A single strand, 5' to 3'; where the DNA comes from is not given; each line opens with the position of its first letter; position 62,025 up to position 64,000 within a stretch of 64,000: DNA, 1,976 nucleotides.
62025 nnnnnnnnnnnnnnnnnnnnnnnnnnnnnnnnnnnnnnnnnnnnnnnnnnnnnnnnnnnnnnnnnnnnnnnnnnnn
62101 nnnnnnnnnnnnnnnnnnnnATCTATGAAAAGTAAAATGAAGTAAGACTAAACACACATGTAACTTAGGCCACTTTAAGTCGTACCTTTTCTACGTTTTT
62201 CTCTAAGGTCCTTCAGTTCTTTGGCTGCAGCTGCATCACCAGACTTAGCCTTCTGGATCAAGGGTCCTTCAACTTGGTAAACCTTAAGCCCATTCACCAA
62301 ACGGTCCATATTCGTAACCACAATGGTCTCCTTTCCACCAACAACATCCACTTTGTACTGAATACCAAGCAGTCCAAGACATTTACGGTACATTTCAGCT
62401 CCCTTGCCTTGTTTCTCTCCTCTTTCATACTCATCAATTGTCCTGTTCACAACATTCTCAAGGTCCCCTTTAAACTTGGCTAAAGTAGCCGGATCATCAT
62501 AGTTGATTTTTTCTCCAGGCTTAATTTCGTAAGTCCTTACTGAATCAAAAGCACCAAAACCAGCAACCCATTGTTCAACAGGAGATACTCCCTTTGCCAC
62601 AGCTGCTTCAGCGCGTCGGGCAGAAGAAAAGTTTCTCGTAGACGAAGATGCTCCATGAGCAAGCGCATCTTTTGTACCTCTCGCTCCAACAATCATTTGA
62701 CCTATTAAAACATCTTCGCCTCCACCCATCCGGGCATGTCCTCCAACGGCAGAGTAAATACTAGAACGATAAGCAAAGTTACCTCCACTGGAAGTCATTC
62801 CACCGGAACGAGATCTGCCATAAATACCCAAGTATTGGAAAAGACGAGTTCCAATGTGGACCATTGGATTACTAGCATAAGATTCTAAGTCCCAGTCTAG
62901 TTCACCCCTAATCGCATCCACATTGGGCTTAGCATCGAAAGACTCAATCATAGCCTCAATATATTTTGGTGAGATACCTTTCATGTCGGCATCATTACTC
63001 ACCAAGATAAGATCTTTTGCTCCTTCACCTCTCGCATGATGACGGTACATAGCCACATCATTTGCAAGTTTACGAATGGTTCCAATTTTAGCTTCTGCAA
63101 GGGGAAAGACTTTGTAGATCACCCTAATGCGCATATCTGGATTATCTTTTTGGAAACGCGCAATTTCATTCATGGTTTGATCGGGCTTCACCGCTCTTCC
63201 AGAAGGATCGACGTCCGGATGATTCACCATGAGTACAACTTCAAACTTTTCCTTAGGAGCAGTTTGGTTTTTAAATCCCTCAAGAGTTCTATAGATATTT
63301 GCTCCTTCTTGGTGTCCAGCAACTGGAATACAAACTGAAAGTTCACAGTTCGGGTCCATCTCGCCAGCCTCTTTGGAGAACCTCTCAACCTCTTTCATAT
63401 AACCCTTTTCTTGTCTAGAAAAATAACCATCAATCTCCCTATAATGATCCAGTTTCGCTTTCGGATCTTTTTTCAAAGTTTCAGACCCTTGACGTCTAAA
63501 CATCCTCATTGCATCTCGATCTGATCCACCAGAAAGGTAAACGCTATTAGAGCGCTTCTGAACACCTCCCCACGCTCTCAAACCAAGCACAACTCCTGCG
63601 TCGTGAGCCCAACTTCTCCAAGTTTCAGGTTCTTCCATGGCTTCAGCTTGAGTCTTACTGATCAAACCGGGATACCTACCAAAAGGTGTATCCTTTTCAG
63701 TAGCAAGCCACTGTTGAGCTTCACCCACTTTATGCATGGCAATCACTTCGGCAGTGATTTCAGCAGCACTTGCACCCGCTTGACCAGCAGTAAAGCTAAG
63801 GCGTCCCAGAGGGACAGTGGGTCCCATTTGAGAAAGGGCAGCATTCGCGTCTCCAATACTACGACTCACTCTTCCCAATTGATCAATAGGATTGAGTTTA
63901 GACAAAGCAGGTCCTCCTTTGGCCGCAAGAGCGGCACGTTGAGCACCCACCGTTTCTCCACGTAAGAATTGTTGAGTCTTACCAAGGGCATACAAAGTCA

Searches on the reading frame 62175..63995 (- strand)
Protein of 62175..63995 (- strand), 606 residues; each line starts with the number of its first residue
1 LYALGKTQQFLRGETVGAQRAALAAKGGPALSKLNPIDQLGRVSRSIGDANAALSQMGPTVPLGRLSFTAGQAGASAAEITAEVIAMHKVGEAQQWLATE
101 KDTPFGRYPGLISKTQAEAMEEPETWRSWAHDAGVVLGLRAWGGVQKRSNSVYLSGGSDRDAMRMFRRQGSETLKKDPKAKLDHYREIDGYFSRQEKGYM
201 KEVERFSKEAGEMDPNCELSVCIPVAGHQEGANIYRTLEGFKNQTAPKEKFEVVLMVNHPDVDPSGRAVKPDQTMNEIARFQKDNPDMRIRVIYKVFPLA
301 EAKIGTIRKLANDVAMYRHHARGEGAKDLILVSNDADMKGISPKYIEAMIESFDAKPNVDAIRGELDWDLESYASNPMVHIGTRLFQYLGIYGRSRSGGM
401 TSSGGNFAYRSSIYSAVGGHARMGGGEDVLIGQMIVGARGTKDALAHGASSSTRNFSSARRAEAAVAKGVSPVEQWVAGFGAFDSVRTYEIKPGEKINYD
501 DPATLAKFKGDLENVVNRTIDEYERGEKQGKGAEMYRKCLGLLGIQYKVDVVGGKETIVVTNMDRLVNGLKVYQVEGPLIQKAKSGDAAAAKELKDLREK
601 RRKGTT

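Call 3: search_protein_families(library=pfam, proteins=[window:62175-63995:-], max_evalue=0.1)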
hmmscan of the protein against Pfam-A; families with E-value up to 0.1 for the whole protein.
window:62175-63995:- (606 aa): 0 families

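Call 4: search_protein_families(library=ncbifam, proteins=[window:62175-63995:-], max_evalue=0.1)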
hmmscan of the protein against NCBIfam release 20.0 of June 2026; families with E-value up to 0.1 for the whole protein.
window:62175-63995:- (606 aa): 1 family
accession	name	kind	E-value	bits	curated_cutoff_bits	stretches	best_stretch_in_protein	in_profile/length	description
TIGR03472.1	HpnI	equivalog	9.3e-06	24.7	310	1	208-356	32-154/373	bacteriohopanetetrol glucosamine biosynthesis glycosyltransferase HpnI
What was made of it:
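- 62178..63503 (-): GT module of B. It is a divergent GT2-type GT-A glycosyltransferase with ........, SNDAD, SSG(G/A)NFAYR, GGEDV, SARR and EQW motifs. TIGR03472 HpnI gives a weak hit (call 4).
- On GT-A fold glycosyltransferase (GT2-like): B has a weak TIGR03472 hit (call 4).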

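Call 47: search_protein_families(library=padloc, proteins=[window:62175-63995:-], max_evalue=0.01)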
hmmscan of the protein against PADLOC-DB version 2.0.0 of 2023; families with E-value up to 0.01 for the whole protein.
window:62175-63995:- (606 aa): 0 families

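Call 48: search_protein_families(library=phrogs, proteins=[window:62175-63995:-], max_evalue=0.01)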
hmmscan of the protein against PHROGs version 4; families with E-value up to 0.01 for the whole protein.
window:62175-63995:- (606 aa): 0 families

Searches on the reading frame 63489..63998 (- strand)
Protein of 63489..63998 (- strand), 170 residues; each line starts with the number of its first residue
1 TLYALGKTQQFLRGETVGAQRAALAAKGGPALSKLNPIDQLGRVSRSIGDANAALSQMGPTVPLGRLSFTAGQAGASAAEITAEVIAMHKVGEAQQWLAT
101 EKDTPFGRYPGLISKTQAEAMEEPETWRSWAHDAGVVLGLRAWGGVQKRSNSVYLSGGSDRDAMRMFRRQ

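Call 43: find_homologous_proteins(query=window:63489-63998:-, max_evalue=0.01)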
Query window:63489-63998:-: 566 candidates shared short words with the query, none scored E <= 0.01.
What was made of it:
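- Tried and rejected: A search with B's visible N-terminal 170 aa found nothing, not even B itself (call 43).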
